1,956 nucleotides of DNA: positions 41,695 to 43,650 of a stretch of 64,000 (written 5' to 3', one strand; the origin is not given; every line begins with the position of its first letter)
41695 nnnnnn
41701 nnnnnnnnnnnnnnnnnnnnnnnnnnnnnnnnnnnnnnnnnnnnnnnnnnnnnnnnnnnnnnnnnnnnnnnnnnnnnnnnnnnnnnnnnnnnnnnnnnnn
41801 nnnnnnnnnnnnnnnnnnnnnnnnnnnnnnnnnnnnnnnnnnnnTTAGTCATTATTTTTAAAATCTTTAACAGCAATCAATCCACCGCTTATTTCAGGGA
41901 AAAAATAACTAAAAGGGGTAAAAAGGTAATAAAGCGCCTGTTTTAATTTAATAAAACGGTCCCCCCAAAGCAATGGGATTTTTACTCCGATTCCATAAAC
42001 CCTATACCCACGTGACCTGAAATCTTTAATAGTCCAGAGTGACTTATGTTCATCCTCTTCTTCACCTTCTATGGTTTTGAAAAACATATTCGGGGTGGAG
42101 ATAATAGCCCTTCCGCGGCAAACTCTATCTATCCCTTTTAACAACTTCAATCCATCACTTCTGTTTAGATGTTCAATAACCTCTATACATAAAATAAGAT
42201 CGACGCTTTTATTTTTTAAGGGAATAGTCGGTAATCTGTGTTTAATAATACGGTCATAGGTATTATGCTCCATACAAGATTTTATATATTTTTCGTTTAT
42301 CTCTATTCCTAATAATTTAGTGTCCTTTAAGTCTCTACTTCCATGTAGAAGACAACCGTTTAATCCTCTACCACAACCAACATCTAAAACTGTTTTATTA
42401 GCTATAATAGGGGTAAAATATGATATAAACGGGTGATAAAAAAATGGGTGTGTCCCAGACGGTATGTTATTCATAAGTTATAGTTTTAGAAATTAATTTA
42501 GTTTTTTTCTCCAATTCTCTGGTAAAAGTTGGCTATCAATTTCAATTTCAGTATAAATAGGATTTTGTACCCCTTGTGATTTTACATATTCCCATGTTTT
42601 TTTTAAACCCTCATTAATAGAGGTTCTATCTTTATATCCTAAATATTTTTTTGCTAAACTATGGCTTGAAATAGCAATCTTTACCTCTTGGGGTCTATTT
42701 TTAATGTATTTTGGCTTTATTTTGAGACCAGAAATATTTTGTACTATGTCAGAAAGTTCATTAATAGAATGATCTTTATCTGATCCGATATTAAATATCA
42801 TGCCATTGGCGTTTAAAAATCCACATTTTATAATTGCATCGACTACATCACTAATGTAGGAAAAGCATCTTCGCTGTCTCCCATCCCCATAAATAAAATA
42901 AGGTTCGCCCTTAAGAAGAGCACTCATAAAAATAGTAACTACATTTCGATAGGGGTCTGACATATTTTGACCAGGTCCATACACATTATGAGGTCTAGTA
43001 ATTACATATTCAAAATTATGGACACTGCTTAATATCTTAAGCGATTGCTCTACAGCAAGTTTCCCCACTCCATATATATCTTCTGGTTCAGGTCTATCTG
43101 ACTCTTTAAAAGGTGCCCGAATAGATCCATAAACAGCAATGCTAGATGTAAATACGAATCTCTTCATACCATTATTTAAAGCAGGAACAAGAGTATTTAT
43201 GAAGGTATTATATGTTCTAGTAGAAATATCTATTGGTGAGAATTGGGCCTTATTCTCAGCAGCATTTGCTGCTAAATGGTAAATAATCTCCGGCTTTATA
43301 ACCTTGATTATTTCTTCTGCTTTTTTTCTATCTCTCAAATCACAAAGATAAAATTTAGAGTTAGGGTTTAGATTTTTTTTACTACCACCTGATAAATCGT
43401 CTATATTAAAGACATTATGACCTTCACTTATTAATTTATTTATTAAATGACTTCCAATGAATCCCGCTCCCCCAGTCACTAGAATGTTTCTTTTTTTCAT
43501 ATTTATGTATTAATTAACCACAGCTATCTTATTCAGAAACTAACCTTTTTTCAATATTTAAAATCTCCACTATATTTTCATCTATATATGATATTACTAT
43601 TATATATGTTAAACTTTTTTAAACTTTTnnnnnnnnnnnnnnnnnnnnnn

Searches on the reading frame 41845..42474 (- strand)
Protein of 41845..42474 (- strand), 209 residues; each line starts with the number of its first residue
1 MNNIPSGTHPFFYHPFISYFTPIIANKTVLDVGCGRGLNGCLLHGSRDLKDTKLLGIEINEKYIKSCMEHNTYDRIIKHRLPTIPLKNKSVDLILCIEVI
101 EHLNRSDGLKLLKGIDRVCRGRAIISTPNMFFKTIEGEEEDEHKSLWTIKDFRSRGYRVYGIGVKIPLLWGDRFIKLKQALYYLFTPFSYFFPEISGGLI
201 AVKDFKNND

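Call 4: search_protein_families(library=pfam, proteins=[window:41845-42474:-], max_evalue=0.01)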
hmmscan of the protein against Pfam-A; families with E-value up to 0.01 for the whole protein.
window:41845-42474:- (209 aa): 8 families
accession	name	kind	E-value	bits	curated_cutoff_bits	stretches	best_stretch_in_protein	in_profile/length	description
PF08241.18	Methyltransf_11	-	2.3e-11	44.6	21.2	1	30-121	1-89/95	Methyltransferase domain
PF13649.12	Methyltransf_25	-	2.3e-10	41.5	27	1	29-120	1-94/97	Methyltransferase domain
PF13847.12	Methyltransf_31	-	6.3e-09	36.1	27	1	26-139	4-126/145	Methyltransferase domain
PF13489.12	Methyltransf_23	-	9.3e-08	32.4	27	1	19-149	15-134/164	Methyltransferase domain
PF08242.18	Methyltransf_12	-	9.6e-07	29.9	30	1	30-120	1-93/98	Methyltransferase domain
PF07021.18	MetW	-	3.4e-05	24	21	1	26-132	14-114/193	Methionine biosynthesis protein MetW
PF13679.12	Methyltransf_32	-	0.0067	16.8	27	1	26-72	26-74/143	Methyltransferase domain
PF02390.23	Methyltransf_4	-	0.0075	16.2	24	1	26-71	2-45/173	Putative methyltransferase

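Call 5: search_protein_families(library=ncbifam, proteins=[window:41845-42474:-], max_evalue=0.01)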
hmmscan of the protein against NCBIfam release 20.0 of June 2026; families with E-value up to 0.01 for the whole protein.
window:41845-42474:- (209 aa): 13 families
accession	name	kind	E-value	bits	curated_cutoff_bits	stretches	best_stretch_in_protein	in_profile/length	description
TIGR02081.1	metW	equivalog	1.5e-08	34.4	189.5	1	23-133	11-115/194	methionine biosynthesis protein MetW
TIGR01983.1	UbiG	equivalog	1.6e-08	34.2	102.95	1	24-129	48-155/228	bifunctional 2-polyprenyl-6-hydroxyphenol methylase/3-demethylubiquinol 3-O-methyltransferase UbiG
NF045667.1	MTase_DVU1556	equivalog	2.5e-07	30.4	155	1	25-124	22-116/213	DVU_1556 family methyltransferase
NF041255.1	mycofact_MftM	equivalog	0.00023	20.6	200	1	83-128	197-242/289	mycofactocin oligosaccharide methyltransferase MftM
TIGR02021.1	BchM-ChlM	equivalog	0.00026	20.5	158.9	1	24-127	53-155/218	magnesium protoporphyrin IX methyltransferase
TIGR00091.1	TIGR00091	equivalog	0.00028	20.3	112.65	1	20-70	9-59/194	tRNA (guanosine(46)-N7)-methyltransferase TrmB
TIGR02072.1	BioC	equivalog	0.0004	20.3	184.95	1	25-101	34-108/244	malonyl-ACP O-methyltransferase BioC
NF045825.1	FAmtase_mtf2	equivalog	0.00053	19.3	400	1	24-121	57-152/248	fatty-acid O-methyltransferase Mtf2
NF004851.0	PRK06202.1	equivalog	0.00061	19.3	243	1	2-125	38-164/237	hypothetical protein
NF045823.1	PthPhpthDimycoMt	equivalog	0.00079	18.7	300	1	24-120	65-159/256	phthiotriol/phenolphthiotriol dimycocerosates methyltransferase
TIGR04074.1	bacter_Hen1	equivalog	0.0016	17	340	1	26-153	283-425/462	3' terminal RNA ribose 2'-O-methyltransferase Hen1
NF008823.0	PRK11873.1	subfamily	0.002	17.6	263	1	26-119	78-173/272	arsenite methyltransferase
TIGR03587.1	Pse_Me-ase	hypoth_equivalog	0.0033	17.6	112.05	1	26-105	44-120/204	pseudaminic acid biosynthesis-associated methylase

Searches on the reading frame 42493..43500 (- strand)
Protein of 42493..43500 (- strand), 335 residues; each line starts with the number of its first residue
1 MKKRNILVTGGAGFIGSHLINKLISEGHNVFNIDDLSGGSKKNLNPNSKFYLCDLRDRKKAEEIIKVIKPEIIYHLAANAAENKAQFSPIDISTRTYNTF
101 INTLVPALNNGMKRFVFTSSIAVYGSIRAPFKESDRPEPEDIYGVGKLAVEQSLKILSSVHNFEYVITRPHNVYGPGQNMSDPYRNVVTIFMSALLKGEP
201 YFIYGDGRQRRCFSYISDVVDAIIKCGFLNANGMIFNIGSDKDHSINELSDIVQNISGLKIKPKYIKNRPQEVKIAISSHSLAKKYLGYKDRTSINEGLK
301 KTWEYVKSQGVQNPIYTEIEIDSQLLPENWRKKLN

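Call 4: search_protein_families(library=pfam, proteins=[window:42493-43500:-], max_evalue=0.01)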
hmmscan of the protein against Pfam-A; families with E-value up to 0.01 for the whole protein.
window:42493-43500:- (335 aa): 9 families
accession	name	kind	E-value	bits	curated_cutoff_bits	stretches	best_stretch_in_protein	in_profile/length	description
PF01370.27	Epimerase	-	1e-47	163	20.9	1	6-239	1-240/240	NAD dependent epimerase/dehydratase family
PF16363.11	GDP_Man_Dehyd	-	2.6e-42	145.9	27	1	7-302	1-332/332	GDP-mannose 4,6 dehydratase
PF04321.23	RmlD_sub_bind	-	4e-15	56.1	27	1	5-183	2-155/287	RmlD substrate binding domain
PF01073.25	3Beta_HSD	-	3.6e-14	52.9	22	1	7-224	1-226/280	3-beta hydroxysteroid dehydrogenase/isomerase family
PF02719.21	Polysacc_synt_2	-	2.3e-11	43.8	20.2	1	6-266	1-256/293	Polysaccharide biosynthesis protein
PF13460.12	NAD_binding_10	-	3.6e-07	30.7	27.2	1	10-172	1-145/184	NAD(P)H-binding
PF07993.18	NAD_binding_4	-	1.7e-05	24.6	20.1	0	8-32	1-25/258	Male sterility protein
PF05368.20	NmrA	-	0.0027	17.8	27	1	3-66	2-68/298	NmrA-like family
PF00106.31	adh_short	-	0.0028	17.6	26.6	1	5-82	2-87/195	short chain dehydrogenase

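Call 64: search_protein_families(library=ncbifam, proteins=[window:42493-43500:-], max_evalue=1e-10)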
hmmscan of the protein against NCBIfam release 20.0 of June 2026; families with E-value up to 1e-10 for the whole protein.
window:42493-43500:- (335 aa): 17 families
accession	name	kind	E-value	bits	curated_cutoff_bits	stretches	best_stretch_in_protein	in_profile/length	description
TIGR01179.1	galE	equivalog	6e-40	137.1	262.3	1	5-308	1-327/332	UDP-glucose 4-epimerase GalE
TIGR01181.1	dTDP_gluc_dehyt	equivalog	1.4e-34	119.6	365.1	1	5-306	1-311/321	dTDP-glucose 4,6-dehydratase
TIGR02197.1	heptose_epim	equivalog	2.4e-31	109.1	274.6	1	6-301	1-308/316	ADP-glyceromanno-heptose 6-epimerase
TIGR04180.1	EDH_00030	hypoth_equivalog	2.8e-30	105.4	475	1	6-292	1-295/297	NAD-dependent 4,6-dehydratase LegB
NF011728.1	PRK15181.1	equivalog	2.6e-25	89.2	760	1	4-305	16-336/348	Vi polysaccharide biosynthesis UDP-N-acetylglucosaminuronic acid C-4 epimerase TviC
NF047922.1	GDPFucSynFcl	equivalog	8.5e-19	68.1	500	1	3-305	2-300/308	GDP-L-fucose synthase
NF007956.0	PRK10675.1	subfamily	1.4e-18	67.1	394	1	5-306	2-329/338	UDP-glucose 4-epimerase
NF008872.0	PRK11908.1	equivalog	2e-18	66.6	294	1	4-281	2-293/349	bifunctional UDP-4-keto-pentose/UDP-xylose synthase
NF007490.0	PRK10084.1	subfamily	2e-17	63.3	649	1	5-306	2-334/361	dTDP-glucose 4,6-dehydratase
NF008360.0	PRK11150.1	equivalog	1e-16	61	452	1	6-256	2-253/310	ADP-glyceromanno-heptose 6-epimerase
NF007582.0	PRK10217.1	equivalog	1.3e-16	60.6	698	1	4-259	2-269/355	dTDP-glucose 4,6-dehydratase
NF005998.1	PRK08125.1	equivalog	3e-16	59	777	1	2-255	314-583/649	bifunctional UDP-4-amino-4-deoxy-L-arabinose formyltransferase/UDP-glucuronic acid oxidase ArnA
TIGR03466.1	HpnA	hypoth_equivalog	2.2e-14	53.1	367.65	1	6-192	3-189/327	hopanoid-associated sugar epimerase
NF043036.1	ErythonDh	equivalog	2.9e-13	49.7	325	1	5-151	2-157/321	D-erythronate dehydrogenase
TIGR02622.1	CDP_4_6_dhtase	equivalog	4.6e-13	49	278.45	0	2-152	3-163/352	CDP-glucose 4,6-dehydratase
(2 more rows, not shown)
